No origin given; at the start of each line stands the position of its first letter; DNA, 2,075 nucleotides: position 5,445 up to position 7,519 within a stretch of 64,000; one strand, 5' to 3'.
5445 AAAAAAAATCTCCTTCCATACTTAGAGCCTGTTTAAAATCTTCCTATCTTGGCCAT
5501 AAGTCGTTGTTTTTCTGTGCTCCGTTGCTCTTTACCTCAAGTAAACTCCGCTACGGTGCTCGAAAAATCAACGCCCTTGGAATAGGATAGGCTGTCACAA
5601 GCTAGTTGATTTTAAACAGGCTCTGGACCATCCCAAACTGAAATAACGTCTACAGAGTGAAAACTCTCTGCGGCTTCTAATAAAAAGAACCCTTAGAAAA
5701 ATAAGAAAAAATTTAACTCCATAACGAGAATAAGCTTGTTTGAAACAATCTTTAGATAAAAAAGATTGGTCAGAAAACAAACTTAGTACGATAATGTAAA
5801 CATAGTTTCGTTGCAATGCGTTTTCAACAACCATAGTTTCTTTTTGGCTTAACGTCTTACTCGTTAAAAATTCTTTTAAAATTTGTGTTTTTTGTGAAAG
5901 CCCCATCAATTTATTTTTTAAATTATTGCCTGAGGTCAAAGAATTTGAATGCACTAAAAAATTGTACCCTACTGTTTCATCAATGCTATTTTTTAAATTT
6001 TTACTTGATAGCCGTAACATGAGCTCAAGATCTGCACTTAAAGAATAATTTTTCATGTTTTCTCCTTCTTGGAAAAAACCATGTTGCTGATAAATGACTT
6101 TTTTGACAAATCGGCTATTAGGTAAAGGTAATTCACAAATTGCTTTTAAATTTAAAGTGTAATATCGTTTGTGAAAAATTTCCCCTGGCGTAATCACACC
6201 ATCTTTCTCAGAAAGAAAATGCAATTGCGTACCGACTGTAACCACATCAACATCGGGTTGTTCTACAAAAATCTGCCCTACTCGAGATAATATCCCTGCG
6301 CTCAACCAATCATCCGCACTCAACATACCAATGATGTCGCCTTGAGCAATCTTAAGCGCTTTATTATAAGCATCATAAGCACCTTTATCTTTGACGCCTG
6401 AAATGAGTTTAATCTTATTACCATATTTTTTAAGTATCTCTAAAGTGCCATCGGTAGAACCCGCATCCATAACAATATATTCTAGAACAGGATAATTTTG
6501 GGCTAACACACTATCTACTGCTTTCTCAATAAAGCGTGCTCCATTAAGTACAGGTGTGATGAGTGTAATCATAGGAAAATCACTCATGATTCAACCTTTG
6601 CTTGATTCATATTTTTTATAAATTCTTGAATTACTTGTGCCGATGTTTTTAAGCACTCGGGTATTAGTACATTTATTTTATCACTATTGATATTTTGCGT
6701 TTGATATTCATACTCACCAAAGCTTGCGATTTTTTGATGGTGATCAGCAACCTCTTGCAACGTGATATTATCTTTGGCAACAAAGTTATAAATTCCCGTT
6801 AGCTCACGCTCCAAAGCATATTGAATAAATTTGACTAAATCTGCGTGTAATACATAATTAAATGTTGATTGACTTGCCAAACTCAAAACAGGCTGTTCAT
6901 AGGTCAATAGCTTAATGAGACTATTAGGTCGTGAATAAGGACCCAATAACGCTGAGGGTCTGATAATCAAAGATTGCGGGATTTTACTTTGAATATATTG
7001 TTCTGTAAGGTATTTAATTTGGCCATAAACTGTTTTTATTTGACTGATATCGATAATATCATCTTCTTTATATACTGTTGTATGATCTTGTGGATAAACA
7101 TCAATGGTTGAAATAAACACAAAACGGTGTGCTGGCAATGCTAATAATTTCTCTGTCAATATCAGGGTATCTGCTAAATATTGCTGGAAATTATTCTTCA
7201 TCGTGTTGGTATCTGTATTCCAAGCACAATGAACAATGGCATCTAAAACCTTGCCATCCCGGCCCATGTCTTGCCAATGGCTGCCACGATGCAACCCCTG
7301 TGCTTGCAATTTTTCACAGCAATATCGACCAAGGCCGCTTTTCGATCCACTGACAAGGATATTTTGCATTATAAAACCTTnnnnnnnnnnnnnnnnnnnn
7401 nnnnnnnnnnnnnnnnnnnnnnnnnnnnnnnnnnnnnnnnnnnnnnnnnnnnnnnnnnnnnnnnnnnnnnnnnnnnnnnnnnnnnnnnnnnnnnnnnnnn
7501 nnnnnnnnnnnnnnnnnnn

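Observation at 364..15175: O-antigen locus combining a GDP-heptose branch with Gmd, ColD-like and Fcl/ColC-like enzymes: possible 3,6-dideoxy (hexose or heptose) sugar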

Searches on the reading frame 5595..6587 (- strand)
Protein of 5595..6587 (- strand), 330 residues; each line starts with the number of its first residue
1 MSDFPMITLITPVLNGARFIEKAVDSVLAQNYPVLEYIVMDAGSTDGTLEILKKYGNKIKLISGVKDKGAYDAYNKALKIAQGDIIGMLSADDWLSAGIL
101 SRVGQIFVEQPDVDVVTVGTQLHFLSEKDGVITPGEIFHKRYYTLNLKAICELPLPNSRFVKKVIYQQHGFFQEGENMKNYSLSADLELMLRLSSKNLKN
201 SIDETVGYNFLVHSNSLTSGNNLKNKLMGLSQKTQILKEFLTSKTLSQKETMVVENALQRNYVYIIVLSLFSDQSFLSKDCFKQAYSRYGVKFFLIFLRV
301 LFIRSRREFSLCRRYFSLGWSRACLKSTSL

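Call 3: search_protein_families(library=pfam, proteins=[window:5595-6587:-])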
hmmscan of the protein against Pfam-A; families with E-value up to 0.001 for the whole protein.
window:5595-6587:- (330 aa): 3 families
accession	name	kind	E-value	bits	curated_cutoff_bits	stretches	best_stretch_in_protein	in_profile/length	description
PF00535.33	Glycos_transf_2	-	4e-23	82.6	23.3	1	9-126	2-121/168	Glycosyl transferase family 2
PF13641.12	Glyco_tranf_2_3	-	6.7e-10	39.8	27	1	6-122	2-125/230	Glycosyltransferase like family 2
PF10111.15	Glyco_tranf_2_2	-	0.0002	21.4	27.3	1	15-106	8-105/276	Glycosyltransferase like family 2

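Call 5: search_protein_families(library=ncbifam, proteins=[window:5595-6587:-])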
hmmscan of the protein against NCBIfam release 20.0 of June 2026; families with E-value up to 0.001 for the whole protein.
window:5595-6587:- (330 aa): 20 families
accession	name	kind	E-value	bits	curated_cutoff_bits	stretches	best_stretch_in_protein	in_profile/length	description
NF047683.1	TeichurnBiosyTuaG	equivalog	3.4e-16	59.7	400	1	5-101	6-105/252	teichuronic acid biosynthesis protein TuaG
NF007482.0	PRK10073.1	equivalog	7.7e-16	58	423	1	1-124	2-126/334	glycosyltransferase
TIGR04283.1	glyco_like_mftF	equivalog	7.6e-13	48.6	182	1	7-188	1-170/221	TIGR04283 family arsenosugar biosynthesis glycosyltransferase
TIGR03937.1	PgaC_IcaA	equivalog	1.3e-12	47.4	422.3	1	2-117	42-160/407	poly-beta-1,6-N-acetyl-D-glucosamine synthase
NF053739.1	GlytfEpsEBac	equivalog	2.4e-11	43.1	450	1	5-117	1-117/265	glycosyltransferase EpsE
NF050050.1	ProtGlycPglI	equivalog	1.5e-09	37.7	500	1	5-102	2-103/306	GalNAc(5)-diNAcBac-PP-undecaprenol beta-1,3-glucosyltransferase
TIGR04009.1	wcaE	equivalog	2e-09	37.1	369.2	1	34-120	33-118/248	colanic acid biosynthesis glycosyltransferase WcaE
TIGR03111.1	glyc2_xrt_Gpos1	hypoth_equivalog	6.5e-08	31.8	363.95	1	3-120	47-168/439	TIGR03111 family XrtG-associated glycosyltransferase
NF038299.1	EPS_HpsN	equivalog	9.3e-07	28.1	425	1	5-117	1-116/317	hormogonium polysaccharide biosynthesis glycosyltransferase HpsN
TIGR03469.1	HpnB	hypoth_equivalog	9.6e-07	28.1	379.25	1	3-58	42-98/386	hopene-associated glycosyltransferase HpnB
NF007453.0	PRK10018.1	equivalog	3.5e-06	26.9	382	1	2-96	3-101/280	colanic acid biosynthesis glycosyltransferase WcaA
NF045692.1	OglycostaseCruG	equivalog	3.9e-06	26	600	1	6-57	42-93/386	2'-O-glycosyltransferase CruG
NF010496.0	PRK13915.1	equivalog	1e-05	24.8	262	1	7-92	33-126/307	glucosyl-3-phosphoglycerate synthase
TIGR04017.1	WcaA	equivalog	2.1e-05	24.3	495.75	1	2-96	2-100/279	colanic acid biosynthesis glycosyltransferase WcaA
NF038302.1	EPS_HpsE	equivalog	3.4e-05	23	300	1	7-103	3-107/307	hormogonium polysaccharide biosynthesis glycosyltransferase HpsE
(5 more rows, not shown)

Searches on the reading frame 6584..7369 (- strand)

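Call 3: search_protein_families(library=pfam, proteins=[window:6584-7369:-])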
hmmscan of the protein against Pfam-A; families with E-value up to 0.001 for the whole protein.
window:6584-7369:- (261 aa): 2 families
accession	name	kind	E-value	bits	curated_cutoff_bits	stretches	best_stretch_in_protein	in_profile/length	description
PF04321.23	RmlD_sub_bind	-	3.2e-09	36.7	27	1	42-210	52-226/287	RmlD substrate binding domain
PF01370.27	Epimerase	-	1.8e-08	34.5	20.9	1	42-188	65-227/240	NAD dependent epimerase/dehydratase family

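Call 5: search_protein_families(library=ncbifam, proteins=[window:6584-7369:-])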
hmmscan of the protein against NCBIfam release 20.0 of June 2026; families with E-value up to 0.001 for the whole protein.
window:6584-7369:- (261 aa): 3 families
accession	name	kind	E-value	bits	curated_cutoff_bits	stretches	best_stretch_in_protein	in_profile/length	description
TIGR01214.1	rmlD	equivalog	6.8e-09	35.2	224.05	1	43-227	52-238/285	dTDP-4-dehydrorhamnose reductase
TIGR01179.1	galE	equivalog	1.2e-05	24.3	262.3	1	42-127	71-157/332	UDP-glucose 4-epimerase GalE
TIGR01777.1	yfcH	hypoth_equivalog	0.00083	19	207.35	0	66-209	88-235/292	TIGR01777 family oxidoreductase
